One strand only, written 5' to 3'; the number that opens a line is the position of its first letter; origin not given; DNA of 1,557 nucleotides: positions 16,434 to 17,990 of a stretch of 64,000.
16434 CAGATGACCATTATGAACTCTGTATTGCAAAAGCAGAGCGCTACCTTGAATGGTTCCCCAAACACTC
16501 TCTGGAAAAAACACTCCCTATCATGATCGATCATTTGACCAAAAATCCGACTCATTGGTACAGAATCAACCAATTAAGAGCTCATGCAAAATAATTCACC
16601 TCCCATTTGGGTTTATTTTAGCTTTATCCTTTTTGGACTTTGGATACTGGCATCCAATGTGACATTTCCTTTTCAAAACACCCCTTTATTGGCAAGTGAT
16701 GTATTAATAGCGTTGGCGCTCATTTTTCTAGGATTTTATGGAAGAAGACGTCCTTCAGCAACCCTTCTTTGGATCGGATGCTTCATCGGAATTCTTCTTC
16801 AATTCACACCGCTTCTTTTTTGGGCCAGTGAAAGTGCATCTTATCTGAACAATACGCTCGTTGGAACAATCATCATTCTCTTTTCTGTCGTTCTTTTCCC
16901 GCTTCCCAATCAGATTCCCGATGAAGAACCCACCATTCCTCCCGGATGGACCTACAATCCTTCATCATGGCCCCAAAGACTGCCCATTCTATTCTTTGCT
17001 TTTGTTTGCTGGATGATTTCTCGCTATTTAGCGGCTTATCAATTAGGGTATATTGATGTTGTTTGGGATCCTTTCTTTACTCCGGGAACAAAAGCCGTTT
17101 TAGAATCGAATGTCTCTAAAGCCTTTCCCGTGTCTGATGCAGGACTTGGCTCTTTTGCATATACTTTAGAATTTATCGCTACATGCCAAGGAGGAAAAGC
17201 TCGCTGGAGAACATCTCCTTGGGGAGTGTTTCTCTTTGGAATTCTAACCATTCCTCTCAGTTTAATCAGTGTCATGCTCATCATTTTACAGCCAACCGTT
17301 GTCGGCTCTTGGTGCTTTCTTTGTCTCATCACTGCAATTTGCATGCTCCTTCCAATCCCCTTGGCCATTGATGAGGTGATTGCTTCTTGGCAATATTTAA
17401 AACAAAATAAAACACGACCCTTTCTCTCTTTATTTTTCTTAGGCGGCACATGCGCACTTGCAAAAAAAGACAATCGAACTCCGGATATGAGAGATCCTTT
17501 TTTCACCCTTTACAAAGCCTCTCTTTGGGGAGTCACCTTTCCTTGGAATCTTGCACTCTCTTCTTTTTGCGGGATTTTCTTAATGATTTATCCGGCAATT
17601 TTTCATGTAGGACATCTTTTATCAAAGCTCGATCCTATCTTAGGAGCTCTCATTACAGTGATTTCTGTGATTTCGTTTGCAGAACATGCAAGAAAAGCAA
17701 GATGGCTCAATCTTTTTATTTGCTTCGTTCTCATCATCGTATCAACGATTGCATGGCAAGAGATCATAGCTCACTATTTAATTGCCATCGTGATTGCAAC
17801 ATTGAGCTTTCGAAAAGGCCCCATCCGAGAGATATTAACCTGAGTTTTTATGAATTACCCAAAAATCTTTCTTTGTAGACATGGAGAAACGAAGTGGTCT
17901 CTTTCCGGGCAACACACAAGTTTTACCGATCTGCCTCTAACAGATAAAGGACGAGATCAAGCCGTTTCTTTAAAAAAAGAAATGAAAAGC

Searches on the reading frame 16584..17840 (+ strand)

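Call 79: search_protein_families(library=pfam, proteins=[window:16584-17840:+], max_evalue=0.00001)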
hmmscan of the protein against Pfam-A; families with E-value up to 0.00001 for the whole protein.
window:16584-17840:+ (419 aa): 2 families
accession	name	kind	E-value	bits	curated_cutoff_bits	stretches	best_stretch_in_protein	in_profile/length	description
PF07884.19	VKOR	-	7e-17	62.3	27.5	1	134-261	2-133/134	Vitamin K epoxide reductase family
PF03779.20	SPW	-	4.6e-10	40.3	31.5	1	15-101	7-92/93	SPW repeat domain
